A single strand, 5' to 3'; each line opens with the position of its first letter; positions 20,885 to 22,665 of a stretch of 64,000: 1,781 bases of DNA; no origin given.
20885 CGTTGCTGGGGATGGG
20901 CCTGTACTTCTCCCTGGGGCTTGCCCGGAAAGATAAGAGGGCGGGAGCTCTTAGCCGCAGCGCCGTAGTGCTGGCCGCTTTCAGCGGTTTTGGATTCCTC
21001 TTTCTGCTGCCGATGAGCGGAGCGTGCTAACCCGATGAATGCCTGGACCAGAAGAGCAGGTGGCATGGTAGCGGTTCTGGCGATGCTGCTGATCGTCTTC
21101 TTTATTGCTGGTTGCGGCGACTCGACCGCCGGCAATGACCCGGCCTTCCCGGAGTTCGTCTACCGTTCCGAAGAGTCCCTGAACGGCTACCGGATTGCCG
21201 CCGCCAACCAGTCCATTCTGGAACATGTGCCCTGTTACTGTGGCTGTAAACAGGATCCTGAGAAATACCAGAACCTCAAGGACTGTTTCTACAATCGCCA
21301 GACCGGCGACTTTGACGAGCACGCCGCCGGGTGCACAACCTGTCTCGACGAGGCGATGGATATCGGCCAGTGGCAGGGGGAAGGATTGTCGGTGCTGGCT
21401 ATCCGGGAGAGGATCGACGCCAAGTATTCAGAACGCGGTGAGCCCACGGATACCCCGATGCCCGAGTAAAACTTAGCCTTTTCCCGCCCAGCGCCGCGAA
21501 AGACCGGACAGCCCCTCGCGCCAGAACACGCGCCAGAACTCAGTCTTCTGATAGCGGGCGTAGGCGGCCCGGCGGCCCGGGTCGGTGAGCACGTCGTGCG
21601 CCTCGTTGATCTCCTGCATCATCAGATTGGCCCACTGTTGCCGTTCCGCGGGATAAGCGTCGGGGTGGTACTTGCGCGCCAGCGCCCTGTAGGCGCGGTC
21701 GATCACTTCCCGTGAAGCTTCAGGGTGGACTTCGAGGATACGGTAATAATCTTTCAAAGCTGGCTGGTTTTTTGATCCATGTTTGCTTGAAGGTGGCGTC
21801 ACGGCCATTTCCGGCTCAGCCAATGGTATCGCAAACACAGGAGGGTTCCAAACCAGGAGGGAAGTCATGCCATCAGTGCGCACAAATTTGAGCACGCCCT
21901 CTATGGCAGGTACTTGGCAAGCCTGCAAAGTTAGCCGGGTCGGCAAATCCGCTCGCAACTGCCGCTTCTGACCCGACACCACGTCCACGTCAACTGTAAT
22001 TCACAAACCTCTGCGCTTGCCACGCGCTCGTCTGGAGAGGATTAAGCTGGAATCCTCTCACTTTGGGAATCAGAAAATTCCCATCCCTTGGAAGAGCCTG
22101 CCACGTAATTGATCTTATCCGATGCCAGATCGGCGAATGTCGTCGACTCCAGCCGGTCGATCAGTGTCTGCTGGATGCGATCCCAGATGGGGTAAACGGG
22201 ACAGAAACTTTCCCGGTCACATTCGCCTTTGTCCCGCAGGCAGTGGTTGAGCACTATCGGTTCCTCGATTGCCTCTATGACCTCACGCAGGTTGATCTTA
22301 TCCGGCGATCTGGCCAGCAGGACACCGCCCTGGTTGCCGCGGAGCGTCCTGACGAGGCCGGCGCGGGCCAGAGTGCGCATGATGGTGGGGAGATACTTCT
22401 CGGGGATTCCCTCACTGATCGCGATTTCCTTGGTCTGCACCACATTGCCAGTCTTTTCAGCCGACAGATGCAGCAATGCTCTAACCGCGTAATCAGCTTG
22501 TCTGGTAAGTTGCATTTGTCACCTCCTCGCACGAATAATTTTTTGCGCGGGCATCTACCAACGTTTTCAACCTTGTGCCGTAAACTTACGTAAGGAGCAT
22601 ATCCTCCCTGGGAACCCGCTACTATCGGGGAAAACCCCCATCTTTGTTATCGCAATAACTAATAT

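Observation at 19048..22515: Three-gene lipoprotein/polyferredoxin/PCYCGC module with adjacent Rrf2 regulator and J-domain protein: an uncharacterised redox or metal-handling system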

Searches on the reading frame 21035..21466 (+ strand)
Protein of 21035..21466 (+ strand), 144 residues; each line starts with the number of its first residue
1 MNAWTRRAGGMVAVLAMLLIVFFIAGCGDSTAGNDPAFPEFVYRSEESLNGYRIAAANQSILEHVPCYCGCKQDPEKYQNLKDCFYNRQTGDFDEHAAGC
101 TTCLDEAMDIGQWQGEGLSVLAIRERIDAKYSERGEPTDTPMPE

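Call 5: search_protein_families(library=pfam, max_evalue=0.01, proteins=[window:21035-21466:+])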
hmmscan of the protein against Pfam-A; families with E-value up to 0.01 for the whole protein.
window:21035-21466:+ (144 aa): 2 families
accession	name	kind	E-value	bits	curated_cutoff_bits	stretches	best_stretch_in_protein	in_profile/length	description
PF13798.11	PCYCGC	-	4.1e-21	75.9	25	1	31-143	37-153/153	Protein of unknown function with PCYCGC motif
PF06084.16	Cytomega_TRL10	-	0.0063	17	20.2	1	3-74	58-128/149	Cytomegalovirus TRL10 protein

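Call 6: search_protein_families(library=ncbifam, max_evalue=0.01, proteins=[window:21035-21466:+])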
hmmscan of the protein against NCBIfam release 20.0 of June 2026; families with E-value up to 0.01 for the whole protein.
window:21035-21466:+ (144 aa): 1 family
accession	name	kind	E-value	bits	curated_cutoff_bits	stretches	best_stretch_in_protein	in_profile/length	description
NF041379.1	OS_HP4_CYCXC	equivalog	2.9e-18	65.7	90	1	47-131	13-89/90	CYCXC family (seleno)protein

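Call 31: find_homologous_proteins(query=window:21035-21466:+)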
Query window:21035-21466:+ (144 aa): 84 proteins with E <= 0.001 among 90 candidates.
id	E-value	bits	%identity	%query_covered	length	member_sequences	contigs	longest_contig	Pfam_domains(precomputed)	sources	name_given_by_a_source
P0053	2.0e-90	318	94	100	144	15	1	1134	PF13798.12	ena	-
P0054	2.1e-68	247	79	85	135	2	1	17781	PF13798.12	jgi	jgi:hypothetical protein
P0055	7.7e-64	232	75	85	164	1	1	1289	PF13798.12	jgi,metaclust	metaclust:\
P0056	9.2e-64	232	73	89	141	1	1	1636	PF13798.12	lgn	-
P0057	2.9e-63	230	75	82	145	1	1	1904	PF13798.12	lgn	-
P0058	4.7e-63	229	67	99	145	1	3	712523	PF13798.12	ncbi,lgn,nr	ncbi:MAG: hypothetical protein HZB44_05000 [Actinobacteria bacterium]|nr:hypothetical protein [Actin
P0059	6.3e-63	229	67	99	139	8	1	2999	PF13798.12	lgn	-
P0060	1.4e-62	228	75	82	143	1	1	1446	PF13798.12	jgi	-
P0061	2.0e-62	227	78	82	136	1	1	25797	PF13798.12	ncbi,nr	ncbi:MAG: PCYCGC motif-containing (lipo)protein [Thermoleophilia bacterium]|nr:PCYCGC motif-containi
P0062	2.6e-61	224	73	83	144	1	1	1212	PF13798.12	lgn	-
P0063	8.6e-61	222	77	85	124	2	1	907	PF13798.12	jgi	jgi:hypothetical protein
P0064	1.8e-60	221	68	92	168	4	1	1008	PF13798.12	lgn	-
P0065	3.2e-60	220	71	92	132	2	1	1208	PF13798.12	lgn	-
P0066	3.8e-60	220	75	83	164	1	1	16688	PF13798.12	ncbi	-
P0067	4.9e-60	220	69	94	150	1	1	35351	PF13798.12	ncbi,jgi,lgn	ncbi:MAG: PCYCGC motif-containing (lipo)protein [Thermoleophilia bacterium]|jgi:hypothetical protein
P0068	8.0e-60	219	68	94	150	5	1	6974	PF13798.12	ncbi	ncbi:MAG: PCYCGC motif-containing (lipo)protein [Thermoleophilia bacterium]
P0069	2.1e-59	217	77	83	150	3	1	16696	PF13798.12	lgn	-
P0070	2.6e-59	217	70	92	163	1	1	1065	PF13798.12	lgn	-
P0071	2.8e-56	207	66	97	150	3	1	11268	PF13798.12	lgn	-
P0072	3.0e-56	207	68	88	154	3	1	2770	PF13798.12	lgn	-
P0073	3.5e-56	207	70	82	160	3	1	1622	PF13798.12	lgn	-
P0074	8.2e-56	206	70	83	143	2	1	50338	PF13798.12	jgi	-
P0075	1.2e-55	205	72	81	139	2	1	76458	PF13798.12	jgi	-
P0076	3.8e-55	204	67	83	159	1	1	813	PF13798.12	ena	-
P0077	1.3e-54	202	66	91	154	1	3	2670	PF13798.12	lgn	-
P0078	1.4e-54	202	60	99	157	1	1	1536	PF13798.12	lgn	-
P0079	2.8e-54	201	71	83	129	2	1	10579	PF13798.12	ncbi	ncbi:MAG: PCYCGC motif-containing (lipo)protein [Thermoleophilia bacterium]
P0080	7.4e-54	199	64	92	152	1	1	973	PF13798.12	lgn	-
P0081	8.2e-54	199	69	82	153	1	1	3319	PF13798.12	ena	-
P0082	2.4e-53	198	66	85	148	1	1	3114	PF13798.12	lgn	-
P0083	9.1e-53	196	72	74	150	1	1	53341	PF13798.12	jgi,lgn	-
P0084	1.5e-52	195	62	92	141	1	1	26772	PF13798.12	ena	-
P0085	1.8e-52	195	70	82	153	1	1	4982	PF13798.12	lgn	-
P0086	2.2e-52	195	67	88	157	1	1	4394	PF13798.12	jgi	jgi:hypothetical protein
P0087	3.4e-52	194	66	83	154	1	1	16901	PF13798.12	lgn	-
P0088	7.4e-52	193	69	82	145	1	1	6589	PF13798.12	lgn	-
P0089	2.4e-51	191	66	81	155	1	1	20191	PF13798.12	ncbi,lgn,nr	ncbi:MAG: hypothetical protein JJD96_02325 [Thermoleophilia bacterium]|nr:hypothetical protein [Ther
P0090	3.4e-51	191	63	88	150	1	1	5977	PF13798.12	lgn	-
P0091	8.1e-51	190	63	90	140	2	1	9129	PF13798.12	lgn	-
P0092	2.0e-50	188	59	92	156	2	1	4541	PF13798.12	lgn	-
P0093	2.4e-50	188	61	91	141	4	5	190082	PF13798.12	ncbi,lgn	ncbi:MAG: PCYCGC motif-containing (lipo)protein [Thermoleophilia bacterium]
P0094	2.9e-36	142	59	87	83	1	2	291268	PF13798.12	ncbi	ncbi:MAG: PCYCGC motif-containing (lipo)protein [Thermoleophilia bacterium]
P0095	3.5e-36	142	48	89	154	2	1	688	PF13798.12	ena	-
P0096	3.5e-36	142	52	81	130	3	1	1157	PF13798.12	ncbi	-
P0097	1.4e-30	124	47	76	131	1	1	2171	PF13798.12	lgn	-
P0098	5.0e-30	122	48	72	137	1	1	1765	PF13798.12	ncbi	-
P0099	1.4e-29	121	48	75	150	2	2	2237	PF13798.12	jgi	jgi:hypothetical protein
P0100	2.5e-28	117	48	88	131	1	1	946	PF13798.12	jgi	-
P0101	8.3e-28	115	50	72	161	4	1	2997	PF13798.12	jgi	-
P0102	9.3e-28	115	45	88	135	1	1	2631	PF13798.12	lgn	-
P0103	3.0e-27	113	42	80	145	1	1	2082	PF13798.12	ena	-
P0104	3.2e-27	113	78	45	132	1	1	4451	PF13798.12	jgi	-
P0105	4.7e-27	113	44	96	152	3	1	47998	PF13798.12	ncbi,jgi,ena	ncbi:MAG: PCYCGC motif-containing (lipo)protein [Actinomycetota bacterium]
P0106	3.9e-26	110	46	83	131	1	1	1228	PF13798.12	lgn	-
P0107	5.1e-24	103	40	91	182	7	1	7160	PF13798.12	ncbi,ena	-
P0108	5.2e-24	103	40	80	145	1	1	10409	PF13798.12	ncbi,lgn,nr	ncbi:MAG: hypothetical protein HY686_07860 [Chloroflexi bacterium]|nr:hypothetical protein [Chlorofl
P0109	5.8e-24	102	75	42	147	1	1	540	PF13798.12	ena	-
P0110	5.8e-24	102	40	92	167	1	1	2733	PF13798.12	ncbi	-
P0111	1.4e-22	98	46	77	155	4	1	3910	PF13798.12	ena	-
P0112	1.7e-22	98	45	72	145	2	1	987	PF13798.12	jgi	jgi:hypothetical protein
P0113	1.9e-22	98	40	78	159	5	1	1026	PF13798.12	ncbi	-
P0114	1.9e-22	98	44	72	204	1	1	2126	PF03918.20,PF13798.12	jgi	jgi:hypothetical protein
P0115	2.6e-22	97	45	72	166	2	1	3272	PF13798.12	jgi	jgi:hypothetical protein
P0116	7.4e-22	96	48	72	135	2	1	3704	PF13798.12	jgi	-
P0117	7.4e-22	96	45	72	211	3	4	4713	PF13798.12,PF07610.18,PF22544.3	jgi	jgi:hypothetical protein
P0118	9.5e-22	95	47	72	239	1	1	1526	PF13798.12,PF07610.18,PF22544.3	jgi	jgi:hypothetical protein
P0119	7.6e-21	92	39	90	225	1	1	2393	PF13798.12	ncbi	-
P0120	1.8e-20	91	41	94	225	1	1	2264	PF13798.12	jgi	jgi:hypothetical protein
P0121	2.2e-20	91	39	97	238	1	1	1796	PF13798.12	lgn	-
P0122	4.6e-20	90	36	95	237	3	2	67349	PF13798.12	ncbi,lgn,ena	-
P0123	1.7e-19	88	43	72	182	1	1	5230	PF13798.12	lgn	-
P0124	2.8e-19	87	39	91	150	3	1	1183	PF13798.12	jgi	jgi:hypothetical protein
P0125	1.3e-18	85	37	93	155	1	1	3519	PF13798.12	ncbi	-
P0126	7.2e-18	83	40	95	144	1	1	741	PF13798.12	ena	-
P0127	3.5e-16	77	39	76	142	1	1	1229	PF13798.12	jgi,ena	-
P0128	5.5e-16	77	49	63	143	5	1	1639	PF13798.12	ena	-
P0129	6.3e-16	76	45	64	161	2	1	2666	PF13798.12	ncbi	-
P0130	1.2e-15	75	44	77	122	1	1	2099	PF13798.12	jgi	jgi:hypothetical protein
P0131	2.7e-15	74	35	97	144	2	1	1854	PF13798.12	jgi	jgi:hypothetical protein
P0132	6.1e-13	67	40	66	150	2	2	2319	PF13798.12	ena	-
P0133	1.4e-11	62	43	63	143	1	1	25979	PF13798.12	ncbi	-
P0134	2.0e-9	55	30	92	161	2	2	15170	PF13798.12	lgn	-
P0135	9.7e-9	53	38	56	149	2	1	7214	PF13798.12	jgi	jgi:uncharacterized protein with PCYCGC motif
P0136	1.9e-4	39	32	74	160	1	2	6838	PF13798.12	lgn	-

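Call 34: search_solved_structures(query=window:21035-21466:+, max_evalue=10)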
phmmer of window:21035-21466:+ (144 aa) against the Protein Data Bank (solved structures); distinct sequences matched with E-value up to 10: 1.
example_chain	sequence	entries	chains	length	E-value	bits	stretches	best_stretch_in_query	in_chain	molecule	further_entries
2p82_A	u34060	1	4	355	0.31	14.1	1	72-118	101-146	Cysteine protease ATG4A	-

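Call 42: predict_structure(alignment_id=A3)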
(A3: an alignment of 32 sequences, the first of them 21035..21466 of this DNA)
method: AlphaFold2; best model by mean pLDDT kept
length: 144 residues; sequences in the alignment: 32
mean_pLDDT: 88.1   pTM: 0.73
mean pLDDT of the five models: 88.1, 87.8, 87.2, 85.2, 85.2
residues with pLDDT >= 90: 108; 70-90: 7; 50-70: 26; < 50: 3
segments of 3 or more residues with pLDDT < 50: none
pLDDT, mean of each block of 10 residues (from residue 1): 54 70 59 74 98 98 98 95 98 97 98 98 98 96 95
secondary structure, 60 per line:
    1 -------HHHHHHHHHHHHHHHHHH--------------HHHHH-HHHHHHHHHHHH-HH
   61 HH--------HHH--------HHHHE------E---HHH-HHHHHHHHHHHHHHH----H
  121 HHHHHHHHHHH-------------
elements in order: H8-25 H40-44 H46-57 H59-62 H82-85 H101-115 H120-131

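Call 47: fold_search(model_id=the predicted structure, library=pdb)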
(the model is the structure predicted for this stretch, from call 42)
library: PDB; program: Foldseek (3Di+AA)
matches with E <= 10: 9; with E <= 0.001: 0
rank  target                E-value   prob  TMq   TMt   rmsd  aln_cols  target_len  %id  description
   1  2kw0_MODEL_1_A        1.1e+00  0.41  0.33  0.55   7.5       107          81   15  Solution structure of N-terminal domain of CcmH from Escherichia.coli (released 2011-07-13)
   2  2hl7                  2.1e+00  0.38  0.32  0.54   5.8        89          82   15  Crystal structure of the periplasmic domain of CcmH from Pseudomonas aeruginosa (released 2007-07-10)
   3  7xw2_A                5.7e+00  0.02  0.17  0.06  12.8       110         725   17  Cryo-EM structure of human DICER-pre-miRNA in a dicing state (released 2023-03-08)
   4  2bn4_A                6.8e+00  0.08  0.20  0.05   4.1        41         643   17  A second FMN-binding site in yeast NADPH-cytochrome P450 reductase suggests a novel mechanism of electron transfer by  (released 2006-01-17)
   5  6ye3_I                6.8e+00  0.01  0.16  0.17  11.6       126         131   13  IL-2 in complex with a Fab fragment from UFKA-20 (released 2020-12-30)
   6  4h2r_A                7.7e+00  0.08  0.20  0.09   3.7        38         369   18  Structure of MHPCO Y270F mutant, 5-hydroxynicotinic acid complex (released 2013-09-18)
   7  6uw3_A                8.6e+00  0.14  0.22  0.10   3.4        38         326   10  The crystal structure of FbiA from Mycobacterium Smegmatis, GDP Bound form (released 2020-05-13)
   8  3all_A                8.6e+00  0.08  0.20  0.08   2.3        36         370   25  Crystal structure of 2-methyl-3-hydroxypyridine-5-carboxylic acid oxygenase, mutant Y270A (released 2011-08-10)
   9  8b4m_C                8.6e+00  0.02  0.18  0.10  11.8        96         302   14  Crystal structure of a hydropyrene synthase (M75L variant) in its closed conformation (released 2023-10-04)

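Call 70: search_solved_structures(query=A3, max_evalue=10, show_alignments=3)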
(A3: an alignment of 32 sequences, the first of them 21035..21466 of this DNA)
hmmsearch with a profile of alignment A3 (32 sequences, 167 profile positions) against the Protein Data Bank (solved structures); distinct sequences matched with E-value up to 10: 5.
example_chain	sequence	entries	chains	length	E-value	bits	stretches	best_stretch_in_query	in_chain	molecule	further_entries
4bnr_I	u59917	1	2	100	0.17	14.9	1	32-105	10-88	PANCREATIC TRYPSIN INHIBITOR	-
1co7_I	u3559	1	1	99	0.2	14.6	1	32-105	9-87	BOVINE PANCREATIC TRYPSIN INHIBITOR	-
4uyl_A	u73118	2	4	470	0.8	12.7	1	103-151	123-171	14-ALPHA STEROL DEMETHYLASE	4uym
5frb_A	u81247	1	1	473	0.8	12.7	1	103-151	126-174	STEROL 14-ALPHA DEMETHYLASE, CYP51B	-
6cr2_A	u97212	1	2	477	0.81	12.6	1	103-151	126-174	14-alpha sterol demethylase Cyp51B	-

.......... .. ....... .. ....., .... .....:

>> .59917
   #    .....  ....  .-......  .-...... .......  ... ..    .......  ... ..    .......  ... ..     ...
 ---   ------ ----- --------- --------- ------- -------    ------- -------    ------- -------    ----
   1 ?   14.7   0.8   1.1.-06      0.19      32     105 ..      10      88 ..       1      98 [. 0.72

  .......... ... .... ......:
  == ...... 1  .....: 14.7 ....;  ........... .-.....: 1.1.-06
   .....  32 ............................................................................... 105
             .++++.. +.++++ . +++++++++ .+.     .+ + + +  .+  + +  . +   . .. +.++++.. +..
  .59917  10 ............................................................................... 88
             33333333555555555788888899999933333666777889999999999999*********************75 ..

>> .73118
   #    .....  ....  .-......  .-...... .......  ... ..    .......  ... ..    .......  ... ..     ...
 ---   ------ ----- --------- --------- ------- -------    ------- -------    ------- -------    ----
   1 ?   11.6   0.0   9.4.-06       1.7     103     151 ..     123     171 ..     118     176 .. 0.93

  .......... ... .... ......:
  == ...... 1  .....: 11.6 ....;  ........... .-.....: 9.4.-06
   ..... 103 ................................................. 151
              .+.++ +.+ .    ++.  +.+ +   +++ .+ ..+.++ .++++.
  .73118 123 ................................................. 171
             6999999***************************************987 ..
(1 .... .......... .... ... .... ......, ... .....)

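Call 83: search_protein_families(library=ncbifam, max_evalue=0.001, proteins=[P0118])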
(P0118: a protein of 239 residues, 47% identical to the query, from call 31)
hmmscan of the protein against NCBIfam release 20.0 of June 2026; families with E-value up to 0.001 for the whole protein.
P0118 (239 aa): 2 families
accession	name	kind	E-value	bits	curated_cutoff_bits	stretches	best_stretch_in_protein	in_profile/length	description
NF041379.1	OS_HP4_CYCXC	equivalog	1.7e-20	72.8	90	1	13-97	12-89/90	CYCXC family (seleno)protein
NF041425.1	OS_HP2_seleno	subfamily_domain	3.5e-05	24.1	100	1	142-230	10-94/98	OS_HP2 family (seleno)protein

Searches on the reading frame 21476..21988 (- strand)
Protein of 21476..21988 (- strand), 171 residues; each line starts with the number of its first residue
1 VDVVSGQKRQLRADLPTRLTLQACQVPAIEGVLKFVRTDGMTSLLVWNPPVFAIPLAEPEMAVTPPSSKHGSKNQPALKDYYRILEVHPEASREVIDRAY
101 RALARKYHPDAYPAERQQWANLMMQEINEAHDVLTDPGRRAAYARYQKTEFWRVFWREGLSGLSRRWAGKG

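Call 5: search_protein_families(library=pfam, max_evalue=0.01, proteins=[window:21476-21988:-])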
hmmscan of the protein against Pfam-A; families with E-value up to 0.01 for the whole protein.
window:21476-21988:- (171 aa): 1 family
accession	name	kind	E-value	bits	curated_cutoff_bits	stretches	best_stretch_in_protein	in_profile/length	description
PF00226.36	DnaJ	-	2.8e-18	66.2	27.8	1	80-143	1-62/63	DnaJ domain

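Call 6: search_protein_families(library=ncbifam, max_evalue=0.01, proteins=[window:21476-21988:-])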
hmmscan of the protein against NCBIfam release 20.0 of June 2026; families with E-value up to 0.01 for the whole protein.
window:21476-21988:- (171 aa): 18 families
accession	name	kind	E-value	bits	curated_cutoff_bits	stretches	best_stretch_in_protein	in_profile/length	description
TIGR02349.1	DnaJ_bact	equivalog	2e-19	70.2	377.2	1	80-151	1-70/354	molecular chaperone DnaJ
NF037946.1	terminal_TopJ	equivalog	2e-17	63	300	1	79-146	5-69/810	terminal organelle assembly protein TopJ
NF008035.0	PRK10767.1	subfamily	1.1e-16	60.9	338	1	79-151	4-74/374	molecular chaperone DnaJ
NF010892.0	PRK14299.1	equivalog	4.2e-16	59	392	1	77-149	2-71/291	chaperone protein DnaJ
TIGR03835.1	termin_org_DnaJ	equivalog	2.5e-15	56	512.25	1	79-146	2-66/871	terminal organelle assembly protein TopJ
NF007618.0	PRK10266.1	equivalog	1.8e-13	50.6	403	1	78-147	3-69/306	curved DNA-binding protein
NF010894.0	PRK14301.1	equivalog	2.1e-13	50.1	548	1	79-148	4-71/373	chaperone protein DnaJ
NF010871.0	PRK14278.1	equivalog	2.7e-13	49.5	502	1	79-141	3-62/378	molecular chaperone DnaJ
NF010872.0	PRK14279.1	equivalog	9.5e-13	48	556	1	77-147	7-75/394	molecular chaperone DnaJ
NF010874.0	PRK14281.1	equivalog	5.4e-12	45.5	619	1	79-147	3-69/397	chaperone protein DnaJ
NF010885.0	PRK14292.1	equivalog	6.4e-12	45.1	585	1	79-149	2-69/371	chaperone protein DnaJ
NF050028.1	CldAdptActJ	equivalog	8.9e-11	42.1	150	1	80-145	3-71/93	cold adaptation protein ActJcold adaptation protein ActJ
NF006948.0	PRK09430.1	equivalog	5.2e-08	32.8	162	1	70-134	191-260/267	co-chaperone DjlA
TIGR00714.1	hscB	equivalog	5.8e-06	26.5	46.75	1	94-143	6-56/156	Fe-S protein assembly co-chaperone HscB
NF003449.0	PRK05014.1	equivalog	1.4e-05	25.4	189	1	91-143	15-70/172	co-chaperone HscB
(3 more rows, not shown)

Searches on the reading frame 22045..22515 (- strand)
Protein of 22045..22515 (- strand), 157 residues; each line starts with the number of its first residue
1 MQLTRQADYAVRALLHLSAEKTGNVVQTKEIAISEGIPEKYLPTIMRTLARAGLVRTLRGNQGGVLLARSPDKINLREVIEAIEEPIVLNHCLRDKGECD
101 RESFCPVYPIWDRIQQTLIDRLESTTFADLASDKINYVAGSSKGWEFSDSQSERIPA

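Call 5: search_protein_families(library=pfam, max_evalue=0.01, proteins=[window:22045-22515:-])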
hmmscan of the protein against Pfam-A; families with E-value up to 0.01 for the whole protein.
window:22045-22515:- (157 aa): 1 family
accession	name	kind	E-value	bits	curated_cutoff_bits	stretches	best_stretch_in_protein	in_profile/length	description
PF02082.26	Rrf2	-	4.4e-37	127.6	30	1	3-132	1-131/132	Iron-dependent Transcriptional regulator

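Call 6: search_protein_families(library=ncbifam, max_evalue=0.01, proteins=[window:22045-22515:-])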
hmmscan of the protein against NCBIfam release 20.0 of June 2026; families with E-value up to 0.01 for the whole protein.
window:22045-22515:- (157 aa): 9 families
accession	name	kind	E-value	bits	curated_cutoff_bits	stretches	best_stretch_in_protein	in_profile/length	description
TIGR00738.1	rrf2_super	superfamily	3.5e-35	120.8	73.3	1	1-131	1-131/132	Rrf2 family transcriptional regulator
TIGR02010.1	IscR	equivalog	5.8e-23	81.2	207.55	1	1-134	1-133/135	Fe-S cluster assembly transcriptional regulator IscR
TIGR02944.1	suf_reg_Xantho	equivalog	1.5e-21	77.1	110.65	1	2-130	3-130/130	SUF system Fe-S cluster assembly regulator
NF008886.0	PRK11920.1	equivalog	2.7e-21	75.9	193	1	1-134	1-134/153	iron-responsive transcriptional regulator RirA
NF047409.1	Cys_reg_CymR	equivalog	1.1e-18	67.7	195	1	1-134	1-127/139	cysteine metabolism transcriptional regulator CymR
NF008240.0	PRK11014.1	equivalog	1.5e-16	60.7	182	1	1-134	1-131/141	nitric oxide-sensing transcriptional repressor NsrR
NF008110.0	PRK10857.1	equivalog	1e-15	57.9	275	1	1-134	1-133/164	Fe-S cluster assembly transcriptional regulator IscR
NF003256.0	PRK04214.1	equivalog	0.00076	18.5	500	1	11-82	295-365/412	ribonuclease BN/unknown domain fusion protein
NF006212.0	PRK08339.1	equivalog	0.0023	17.6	339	1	7-63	120-176/263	short chain dehydrogenase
